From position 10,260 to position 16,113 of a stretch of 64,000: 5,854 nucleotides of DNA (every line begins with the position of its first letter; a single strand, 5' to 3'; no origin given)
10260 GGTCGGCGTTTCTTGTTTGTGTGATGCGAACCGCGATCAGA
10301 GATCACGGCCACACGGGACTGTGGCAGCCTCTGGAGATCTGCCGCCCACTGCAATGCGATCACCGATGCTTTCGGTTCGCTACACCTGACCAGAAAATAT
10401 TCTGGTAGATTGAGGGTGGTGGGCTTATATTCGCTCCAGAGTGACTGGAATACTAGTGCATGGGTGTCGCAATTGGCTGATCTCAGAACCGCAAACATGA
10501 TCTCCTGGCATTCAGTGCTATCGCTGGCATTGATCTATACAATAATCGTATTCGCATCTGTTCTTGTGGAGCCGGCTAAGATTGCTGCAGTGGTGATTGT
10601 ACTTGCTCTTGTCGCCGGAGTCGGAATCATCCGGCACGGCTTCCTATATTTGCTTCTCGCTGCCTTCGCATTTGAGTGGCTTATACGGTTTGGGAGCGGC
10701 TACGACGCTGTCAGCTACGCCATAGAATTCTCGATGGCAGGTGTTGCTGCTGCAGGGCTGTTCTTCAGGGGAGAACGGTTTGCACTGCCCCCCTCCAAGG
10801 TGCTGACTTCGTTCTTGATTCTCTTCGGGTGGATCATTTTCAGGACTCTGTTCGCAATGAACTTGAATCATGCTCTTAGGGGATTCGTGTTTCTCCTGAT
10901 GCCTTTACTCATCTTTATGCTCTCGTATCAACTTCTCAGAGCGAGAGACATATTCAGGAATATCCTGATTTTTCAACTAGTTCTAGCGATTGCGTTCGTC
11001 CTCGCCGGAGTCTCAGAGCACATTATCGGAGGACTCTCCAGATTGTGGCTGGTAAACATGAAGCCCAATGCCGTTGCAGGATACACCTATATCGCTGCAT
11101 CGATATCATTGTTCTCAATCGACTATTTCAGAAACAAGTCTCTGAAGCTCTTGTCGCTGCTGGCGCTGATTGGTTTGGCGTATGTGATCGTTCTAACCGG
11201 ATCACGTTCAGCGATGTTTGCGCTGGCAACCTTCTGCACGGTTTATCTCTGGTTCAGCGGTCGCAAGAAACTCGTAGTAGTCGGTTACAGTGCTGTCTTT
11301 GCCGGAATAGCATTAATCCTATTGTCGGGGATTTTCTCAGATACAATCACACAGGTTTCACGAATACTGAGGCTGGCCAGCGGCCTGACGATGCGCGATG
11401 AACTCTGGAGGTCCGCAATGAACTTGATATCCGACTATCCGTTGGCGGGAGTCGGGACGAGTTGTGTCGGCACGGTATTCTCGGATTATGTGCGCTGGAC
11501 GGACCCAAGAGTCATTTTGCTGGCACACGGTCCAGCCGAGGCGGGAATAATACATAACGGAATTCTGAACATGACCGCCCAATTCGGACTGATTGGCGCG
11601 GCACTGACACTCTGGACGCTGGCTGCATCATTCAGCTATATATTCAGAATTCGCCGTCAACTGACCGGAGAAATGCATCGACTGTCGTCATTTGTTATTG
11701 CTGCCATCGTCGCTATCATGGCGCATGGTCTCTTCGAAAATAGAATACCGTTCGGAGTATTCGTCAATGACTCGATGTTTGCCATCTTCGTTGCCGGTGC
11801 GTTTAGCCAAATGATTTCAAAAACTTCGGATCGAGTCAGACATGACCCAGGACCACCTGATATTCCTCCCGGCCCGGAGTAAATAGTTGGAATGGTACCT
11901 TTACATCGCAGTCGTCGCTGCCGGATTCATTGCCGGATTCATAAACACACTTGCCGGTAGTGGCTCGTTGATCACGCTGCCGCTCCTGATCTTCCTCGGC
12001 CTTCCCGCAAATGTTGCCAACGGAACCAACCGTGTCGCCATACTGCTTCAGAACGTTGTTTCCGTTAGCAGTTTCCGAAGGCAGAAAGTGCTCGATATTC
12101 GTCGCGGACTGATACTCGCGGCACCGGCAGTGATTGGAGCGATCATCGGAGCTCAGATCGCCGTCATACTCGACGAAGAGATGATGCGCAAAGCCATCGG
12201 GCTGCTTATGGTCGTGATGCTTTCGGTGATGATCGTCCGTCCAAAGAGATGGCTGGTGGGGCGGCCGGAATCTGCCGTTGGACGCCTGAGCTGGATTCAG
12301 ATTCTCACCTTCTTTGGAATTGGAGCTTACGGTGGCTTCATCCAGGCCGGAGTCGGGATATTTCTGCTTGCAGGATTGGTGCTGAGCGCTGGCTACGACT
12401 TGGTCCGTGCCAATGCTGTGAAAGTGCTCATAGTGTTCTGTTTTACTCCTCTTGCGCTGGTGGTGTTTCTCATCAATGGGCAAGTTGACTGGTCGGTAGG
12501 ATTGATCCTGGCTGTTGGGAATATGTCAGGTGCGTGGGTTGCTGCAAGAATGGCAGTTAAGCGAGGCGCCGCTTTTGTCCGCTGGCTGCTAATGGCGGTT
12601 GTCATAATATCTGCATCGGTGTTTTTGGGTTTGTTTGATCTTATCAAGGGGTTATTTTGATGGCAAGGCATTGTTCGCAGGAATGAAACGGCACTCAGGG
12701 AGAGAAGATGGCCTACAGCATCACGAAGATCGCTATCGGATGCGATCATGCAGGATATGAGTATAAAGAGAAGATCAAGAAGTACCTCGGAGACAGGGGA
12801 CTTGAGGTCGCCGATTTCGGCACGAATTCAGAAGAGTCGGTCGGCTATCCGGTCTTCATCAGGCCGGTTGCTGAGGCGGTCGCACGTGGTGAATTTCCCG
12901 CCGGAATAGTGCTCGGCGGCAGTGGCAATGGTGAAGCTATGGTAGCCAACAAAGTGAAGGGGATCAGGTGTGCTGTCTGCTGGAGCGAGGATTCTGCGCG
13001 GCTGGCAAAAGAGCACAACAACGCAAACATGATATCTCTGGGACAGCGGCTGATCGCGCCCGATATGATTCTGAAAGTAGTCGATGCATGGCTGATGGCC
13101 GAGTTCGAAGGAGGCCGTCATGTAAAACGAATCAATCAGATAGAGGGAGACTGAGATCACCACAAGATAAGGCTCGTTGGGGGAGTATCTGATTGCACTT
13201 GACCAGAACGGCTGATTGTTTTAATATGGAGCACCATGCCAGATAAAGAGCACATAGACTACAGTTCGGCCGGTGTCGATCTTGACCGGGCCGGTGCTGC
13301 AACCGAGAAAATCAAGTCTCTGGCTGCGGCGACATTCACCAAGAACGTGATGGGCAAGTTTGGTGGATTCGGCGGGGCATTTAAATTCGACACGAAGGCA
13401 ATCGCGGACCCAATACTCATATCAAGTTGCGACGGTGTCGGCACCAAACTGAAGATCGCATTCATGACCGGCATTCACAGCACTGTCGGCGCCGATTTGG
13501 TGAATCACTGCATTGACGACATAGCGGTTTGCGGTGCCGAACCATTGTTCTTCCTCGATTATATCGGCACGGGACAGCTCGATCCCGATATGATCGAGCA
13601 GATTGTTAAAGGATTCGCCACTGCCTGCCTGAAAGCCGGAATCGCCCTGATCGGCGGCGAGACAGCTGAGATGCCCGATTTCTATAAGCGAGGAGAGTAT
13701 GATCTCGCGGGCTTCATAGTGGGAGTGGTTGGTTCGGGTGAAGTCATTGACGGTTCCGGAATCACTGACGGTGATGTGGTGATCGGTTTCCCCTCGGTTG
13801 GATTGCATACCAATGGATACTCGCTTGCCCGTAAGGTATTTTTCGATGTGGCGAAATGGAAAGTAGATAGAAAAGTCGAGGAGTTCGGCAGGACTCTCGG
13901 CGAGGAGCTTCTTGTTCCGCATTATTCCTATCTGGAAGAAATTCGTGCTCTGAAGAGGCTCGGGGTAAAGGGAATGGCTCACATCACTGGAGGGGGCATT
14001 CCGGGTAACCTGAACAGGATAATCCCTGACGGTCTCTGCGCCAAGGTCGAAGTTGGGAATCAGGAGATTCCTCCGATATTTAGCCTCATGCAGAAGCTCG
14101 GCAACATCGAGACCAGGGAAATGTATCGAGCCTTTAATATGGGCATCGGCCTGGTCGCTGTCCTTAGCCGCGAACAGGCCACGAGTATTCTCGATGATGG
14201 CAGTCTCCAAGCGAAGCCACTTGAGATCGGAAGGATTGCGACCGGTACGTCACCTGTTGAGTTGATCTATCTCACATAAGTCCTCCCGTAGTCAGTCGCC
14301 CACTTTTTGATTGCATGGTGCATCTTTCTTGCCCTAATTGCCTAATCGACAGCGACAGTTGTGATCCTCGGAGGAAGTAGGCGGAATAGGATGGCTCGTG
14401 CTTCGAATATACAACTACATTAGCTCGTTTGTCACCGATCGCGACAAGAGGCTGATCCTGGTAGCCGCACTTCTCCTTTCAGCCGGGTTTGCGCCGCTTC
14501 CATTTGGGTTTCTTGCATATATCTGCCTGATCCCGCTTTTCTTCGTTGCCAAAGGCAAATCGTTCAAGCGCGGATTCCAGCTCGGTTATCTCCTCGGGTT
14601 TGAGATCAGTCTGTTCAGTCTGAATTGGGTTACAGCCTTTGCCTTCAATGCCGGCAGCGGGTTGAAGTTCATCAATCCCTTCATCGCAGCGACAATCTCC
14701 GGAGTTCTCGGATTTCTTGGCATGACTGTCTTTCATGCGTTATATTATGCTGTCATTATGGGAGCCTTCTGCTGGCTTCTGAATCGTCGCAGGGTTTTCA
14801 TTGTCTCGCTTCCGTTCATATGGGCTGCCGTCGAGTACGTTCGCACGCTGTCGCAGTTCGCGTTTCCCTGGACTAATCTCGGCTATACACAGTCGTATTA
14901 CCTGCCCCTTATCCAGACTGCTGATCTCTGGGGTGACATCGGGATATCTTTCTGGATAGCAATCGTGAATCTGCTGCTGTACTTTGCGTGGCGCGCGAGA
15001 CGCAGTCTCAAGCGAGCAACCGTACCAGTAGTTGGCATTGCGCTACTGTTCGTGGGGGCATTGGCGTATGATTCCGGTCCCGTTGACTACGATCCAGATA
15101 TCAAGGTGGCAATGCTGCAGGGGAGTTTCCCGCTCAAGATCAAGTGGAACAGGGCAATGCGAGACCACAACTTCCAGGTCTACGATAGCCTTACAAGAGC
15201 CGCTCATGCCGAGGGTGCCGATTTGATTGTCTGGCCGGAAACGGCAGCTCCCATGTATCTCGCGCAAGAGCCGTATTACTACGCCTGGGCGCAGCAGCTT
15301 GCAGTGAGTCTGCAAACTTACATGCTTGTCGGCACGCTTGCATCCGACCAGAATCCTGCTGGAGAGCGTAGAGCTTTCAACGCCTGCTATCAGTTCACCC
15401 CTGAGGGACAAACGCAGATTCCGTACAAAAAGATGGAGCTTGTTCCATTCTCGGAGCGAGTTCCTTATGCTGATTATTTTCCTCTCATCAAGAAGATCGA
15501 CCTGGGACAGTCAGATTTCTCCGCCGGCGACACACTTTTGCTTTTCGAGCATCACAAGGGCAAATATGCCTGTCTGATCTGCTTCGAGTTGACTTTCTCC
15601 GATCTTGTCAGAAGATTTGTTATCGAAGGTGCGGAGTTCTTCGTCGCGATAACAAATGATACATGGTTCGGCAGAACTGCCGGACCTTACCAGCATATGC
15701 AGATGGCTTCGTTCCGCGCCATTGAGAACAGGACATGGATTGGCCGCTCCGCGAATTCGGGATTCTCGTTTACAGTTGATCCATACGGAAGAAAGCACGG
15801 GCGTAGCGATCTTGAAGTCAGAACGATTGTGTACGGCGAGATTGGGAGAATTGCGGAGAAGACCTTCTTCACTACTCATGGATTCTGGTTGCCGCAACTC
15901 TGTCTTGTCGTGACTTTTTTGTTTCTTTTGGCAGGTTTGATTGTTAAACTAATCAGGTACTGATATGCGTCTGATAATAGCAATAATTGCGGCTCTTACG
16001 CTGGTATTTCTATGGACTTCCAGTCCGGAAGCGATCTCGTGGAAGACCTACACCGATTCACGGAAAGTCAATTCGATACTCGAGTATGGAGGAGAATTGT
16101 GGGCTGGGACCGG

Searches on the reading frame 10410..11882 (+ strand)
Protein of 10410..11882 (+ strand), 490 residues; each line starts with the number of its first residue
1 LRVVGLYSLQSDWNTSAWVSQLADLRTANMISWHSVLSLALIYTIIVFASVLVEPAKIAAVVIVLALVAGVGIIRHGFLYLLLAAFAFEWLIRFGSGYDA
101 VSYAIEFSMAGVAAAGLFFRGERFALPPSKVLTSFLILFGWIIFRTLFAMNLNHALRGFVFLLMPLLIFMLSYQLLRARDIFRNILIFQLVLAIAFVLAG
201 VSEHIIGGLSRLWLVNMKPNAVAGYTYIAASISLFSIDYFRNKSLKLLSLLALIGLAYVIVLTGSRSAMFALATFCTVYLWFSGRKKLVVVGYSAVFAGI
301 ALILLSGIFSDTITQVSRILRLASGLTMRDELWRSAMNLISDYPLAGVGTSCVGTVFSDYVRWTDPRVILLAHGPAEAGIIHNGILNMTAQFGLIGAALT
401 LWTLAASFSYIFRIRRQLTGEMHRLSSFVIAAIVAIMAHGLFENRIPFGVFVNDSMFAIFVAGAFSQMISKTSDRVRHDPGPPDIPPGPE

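Call 7: search_protein_families(library=pfam, proteins=[window:10410-11882:+], max_evalue=0.00001)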
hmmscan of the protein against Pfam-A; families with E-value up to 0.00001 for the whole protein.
window:10410-11882:+ (490 aa): 1 family
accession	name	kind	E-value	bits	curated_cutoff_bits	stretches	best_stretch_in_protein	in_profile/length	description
PF04932.20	Wzy_C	-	1.2e-14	54.8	31.7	1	252-400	2-148/149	O-Antigen ligase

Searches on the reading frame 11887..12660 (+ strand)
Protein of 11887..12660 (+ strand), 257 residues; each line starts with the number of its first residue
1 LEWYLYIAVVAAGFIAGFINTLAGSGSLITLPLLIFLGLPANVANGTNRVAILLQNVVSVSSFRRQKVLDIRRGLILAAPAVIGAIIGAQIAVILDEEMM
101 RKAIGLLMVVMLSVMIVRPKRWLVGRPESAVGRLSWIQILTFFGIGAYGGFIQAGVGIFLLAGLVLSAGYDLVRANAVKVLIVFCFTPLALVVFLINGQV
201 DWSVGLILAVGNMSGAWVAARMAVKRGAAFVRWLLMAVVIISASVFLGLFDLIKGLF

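Call 7: search_protein_families(library=pfam, proteins=[window:11887-12660:+], max_evalue=0.00001)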
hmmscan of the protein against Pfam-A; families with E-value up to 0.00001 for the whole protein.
window:11887-12660:+ (257 aa): 1 family
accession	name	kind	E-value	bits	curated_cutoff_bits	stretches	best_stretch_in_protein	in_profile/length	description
PF01925.25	TauE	-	2.6e-45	155.4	32.6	1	10-244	2-235/237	Sulfite exporter TauE/SafE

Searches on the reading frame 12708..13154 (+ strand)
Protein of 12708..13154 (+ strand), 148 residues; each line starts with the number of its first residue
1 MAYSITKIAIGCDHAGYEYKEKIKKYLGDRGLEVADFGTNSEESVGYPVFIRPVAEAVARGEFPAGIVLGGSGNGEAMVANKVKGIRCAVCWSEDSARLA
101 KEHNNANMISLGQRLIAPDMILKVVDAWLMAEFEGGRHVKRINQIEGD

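Call 7: search_protein_families(library=pfam, proteins=[window:12708-13154:+], max_evalue=0.00001)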
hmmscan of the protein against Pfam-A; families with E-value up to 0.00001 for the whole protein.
window:12708-13154:+ (148 aa): 1 family
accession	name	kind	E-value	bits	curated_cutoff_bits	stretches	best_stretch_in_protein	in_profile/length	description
PF02502.23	LacAB_rpiB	-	2.4e-55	186.7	24.7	1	8-145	1-138/138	Ribose/Galactose Isomerase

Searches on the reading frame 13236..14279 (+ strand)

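Call 7: search_protein_families(library=pfam, proteins=[window:13236-14279:+], max_evalue=0.00001)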
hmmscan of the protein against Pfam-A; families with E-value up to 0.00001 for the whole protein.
window:13236-14279:+ (347 aa): 2 families
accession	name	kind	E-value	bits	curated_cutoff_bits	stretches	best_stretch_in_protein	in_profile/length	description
PF00586.29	AIRS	-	4.5e-23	82.3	24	1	61-165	15-112/112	AIR synthase related protein, N-terminal domain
PF02769.27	AIRS_C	-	2.6e-21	76.9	23.1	1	178-324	2-136/156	AIR synthase related protein, C-terminal domain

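Call 38: search_protein_families(library=ncbifam, proteins=[window:13236-14279:+], max_evalue=0.00001)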
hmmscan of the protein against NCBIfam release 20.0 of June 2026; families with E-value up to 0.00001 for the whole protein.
window:13236-14279:+ (347 aa): 6 families
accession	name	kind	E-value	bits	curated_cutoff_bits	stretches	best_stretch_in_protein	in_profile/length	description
TIGR00878.1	purM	equivalog_domain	4e-112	374.7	236.35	1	7-334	1-329/332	phosphoribosylformylglycinamidine cyclo-ligase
TIGR01379.1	thiL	equivalog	1.6e-10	40.5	184.15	1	81-339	57-298/320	thiamine-phosphate kinase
TIGR02124.1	hypE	equivalog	1.5e-07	30.7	251.6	1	84-319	65-282/332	hydrogenase expression/formation protein HypE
TIGR00476.1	selD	equivalog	2.2e-06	27.1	125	0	91-190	83-178/311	selenide, water dikinase SelD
NF002098.0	PRK00943.1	equivalog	2.5e-06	26.6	299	0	92-180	88-172/347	selenide, water dikinase SelD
NF004353.0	PRK05731.2-2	equivalog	5.2e-06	25.8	301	1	65-196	36-159/311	thiamine-phosphate kinase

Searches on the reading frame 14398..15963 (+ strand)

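Call 7: search_protein_families(library=pfam, proteins=[window:14398-15963:+], max_evalue=0.00001)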
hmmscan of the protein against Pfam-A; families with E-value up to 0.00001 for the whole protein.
window:14398-15963:+ (521 aa): 2 families
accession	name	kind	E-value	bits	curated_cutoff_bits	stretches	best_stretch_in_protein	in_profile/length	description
PF20154.4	LNT_N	-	1e-26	94.4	27.1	1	23-193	1-159/159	Apolipoprotein N-acyltransferase N-terminal domain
PF00795.27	CN_hydrolase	-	1.1e-23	84.3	23.2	1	237-482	2-246/256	Carbon-nitrogen hydrolase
